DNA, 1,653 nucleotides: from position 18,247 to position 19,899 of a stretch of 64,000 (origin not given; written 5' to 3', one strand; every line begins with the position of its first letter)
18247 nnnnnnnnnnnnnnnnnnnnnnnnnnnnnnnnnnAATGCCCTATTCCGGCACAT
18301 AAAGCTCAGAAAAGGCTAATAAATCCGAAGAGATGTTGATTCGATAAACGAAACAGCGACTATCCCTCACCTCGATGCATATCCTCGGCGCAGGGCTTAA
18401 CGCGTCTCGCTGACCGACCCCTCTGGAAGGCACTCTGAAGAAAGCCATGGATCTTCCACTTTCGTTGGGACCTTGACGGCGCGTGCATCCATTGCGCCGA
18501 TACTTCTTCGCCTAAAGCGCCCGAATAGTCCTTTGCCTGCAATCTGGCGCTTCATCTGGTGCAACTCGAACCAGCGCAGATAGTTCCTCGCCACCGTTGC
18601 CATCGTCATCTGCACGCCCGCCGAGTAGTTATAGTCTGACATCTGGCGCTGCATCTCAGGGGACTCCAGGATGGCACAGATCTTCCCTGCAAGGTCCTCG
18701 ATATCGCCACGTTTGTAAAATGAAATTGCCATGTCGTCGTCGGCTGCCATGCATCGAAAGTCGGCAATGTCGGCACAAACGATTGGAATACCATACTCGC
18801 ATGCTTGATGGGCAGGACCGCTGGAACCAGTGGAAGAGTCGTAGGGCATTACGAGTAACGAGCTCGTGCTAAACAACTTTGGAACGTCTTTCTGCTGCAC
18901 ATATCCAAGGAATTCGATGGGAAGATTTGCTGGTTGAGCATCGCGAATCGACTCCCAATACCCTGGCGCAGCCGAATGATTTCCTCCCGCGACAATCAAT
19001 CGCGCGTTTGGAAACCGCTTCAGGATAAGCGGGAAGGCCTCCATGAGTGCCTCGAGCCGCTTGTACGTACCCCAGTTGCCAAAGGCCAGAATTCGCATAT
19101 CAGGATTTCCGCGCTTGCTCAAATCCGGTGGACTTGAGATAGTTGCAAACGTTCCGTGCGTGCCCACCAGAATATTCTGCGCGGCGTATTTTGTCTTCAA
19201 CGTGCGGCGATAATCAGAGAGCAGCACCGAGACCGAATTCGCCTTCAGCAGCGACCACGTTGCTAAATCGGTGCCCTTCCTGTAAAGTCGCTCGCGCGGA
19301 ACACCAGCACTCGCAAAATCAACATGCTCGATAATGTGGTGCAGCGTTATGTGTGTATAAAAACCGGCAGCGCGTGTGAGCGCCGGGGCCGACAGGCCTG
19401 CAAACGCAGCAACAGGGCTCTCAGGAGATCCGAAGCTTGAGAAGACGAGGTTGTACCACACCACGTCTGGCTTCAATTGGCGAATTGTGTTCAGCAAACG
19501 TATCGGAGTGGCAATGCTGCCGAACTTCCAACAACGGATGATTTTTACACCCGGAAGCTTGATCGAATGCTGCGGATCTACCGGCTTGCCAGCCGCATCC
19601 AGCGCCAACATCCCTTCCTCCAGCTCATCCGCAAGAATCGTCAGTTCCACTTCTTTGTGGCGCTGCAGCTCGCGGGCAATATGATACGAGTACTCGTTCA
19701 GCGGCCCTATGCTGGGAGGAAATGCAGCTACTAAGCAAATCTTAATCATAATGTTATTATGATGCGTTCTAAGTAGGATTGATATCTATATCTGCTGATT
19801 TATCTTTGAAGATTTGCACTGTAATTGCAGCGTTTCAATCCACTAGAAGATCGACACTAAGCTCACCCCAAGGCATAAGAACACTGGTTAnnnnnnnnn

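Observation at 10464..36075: Candidate undescribed surface-polysaccharide assembly, tailoring and export system (~25 kb, 18 genes)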

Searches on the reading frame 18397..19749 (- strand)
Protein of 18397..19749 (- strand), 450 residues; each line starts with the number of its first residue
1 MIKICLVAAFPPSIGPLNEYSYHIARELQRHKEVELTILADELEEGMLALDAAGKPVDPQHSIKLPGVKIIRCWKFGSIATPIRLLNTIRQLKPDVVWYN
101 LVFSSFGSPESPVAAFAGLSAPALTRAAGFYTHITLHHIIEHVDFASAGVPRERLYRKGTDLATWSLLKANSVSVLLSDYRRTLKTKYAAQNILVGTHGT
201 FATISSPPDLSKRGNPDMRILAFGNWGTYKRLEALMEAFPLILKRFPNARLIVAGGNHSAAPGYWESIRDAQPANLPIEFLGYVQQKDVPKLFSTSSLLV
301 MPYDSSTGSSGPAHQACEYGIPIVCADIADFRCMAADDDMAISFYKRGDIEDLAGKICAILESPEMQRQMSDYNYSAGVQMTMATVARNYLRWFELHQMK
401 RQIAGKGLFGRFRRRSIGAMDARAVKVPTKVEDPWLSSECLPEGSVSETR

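Call 3: search_protein_families(library=pfam, proteins=[window:18397-19749:-], max_evalue=0.01)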
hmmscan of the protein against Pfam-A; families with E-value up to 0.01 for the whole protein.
window:18397-19749:- (450 aa): 3 families
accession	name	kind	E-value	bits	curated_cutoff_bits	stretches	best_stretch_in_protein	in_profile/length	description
PF13692.12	Glyco_trans_1_4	-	7.1e-17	62.4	27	1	219-362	3-141/142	Glycosyl transferases group 1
PF00534.26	Glycos_transf_1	-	5.1e-16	59.1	26.4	1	219-375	17-170/172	Glycosyl transferases group 1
PF13579.12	Glyco_trans_4_4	-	0.0028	18.5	29.7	1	18-186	4-144/158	Glycosyl transferase 4-like domain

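Call 5: search_protein_families(library=ncbifam, proteins=[window:18397-19749:-], max_evalue=0.01)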
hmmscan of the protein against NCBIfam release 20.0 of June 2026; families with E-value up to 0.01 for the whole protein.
window:18397-19749:- (450 aa): 7 families
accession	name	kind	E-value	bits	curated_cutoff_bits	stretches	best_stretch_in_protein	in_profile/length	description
TIGR04157.1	glyco_rSAM_CFB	subfamily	8.8e-07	28.2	400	1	220-372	230-383/406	TIGR04157 family glycosyltransferase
TIGR04047.1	MSMEG_0565_glyc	hypoth_equivalog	5e-06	25.8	259.85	1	221-389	197-366/373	MSMEG_0565 family glycosyltransferase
TIGR04063.1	stp3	hypoth_equivalog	5.7e-06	25.5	442.05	1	216-370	211-367/397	TIGR04063 family PEP-CTERM/XrtA system glycosyltransferase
TIGR03999.1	thiol_BshA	equivalog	6.4e-06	25.3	273.7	1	223-391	205-367/375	N-acetyl-alpha-D-glucosaminyl L-malate synthase BshA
NF041876.1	EPS_EpsE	equivalog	1.4e-05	24.5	400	1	213-372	210-370/389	exopolysaccharide biosynthesis GT4 family glycosyltransferase EpsE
NF038229.1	Glyco4_Geo_Pelo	equivalog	0.00043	19.4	400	1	233-377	177-316/338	GPMC system family 4 glycosyltransferase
NF049988.1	MGlcDAGSynMgs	equivalog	0.00056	19.4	400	1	230-391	226-381/398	alpha-monoglucosyldiacylglycerol synthase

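Call 12: search_solved_structures(query=window:18397-19749:-, max_evalue=0.01)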
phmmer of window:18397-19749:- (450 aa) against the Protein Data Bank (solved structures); distinct sequences matched with E-value up to 0.01: 0.
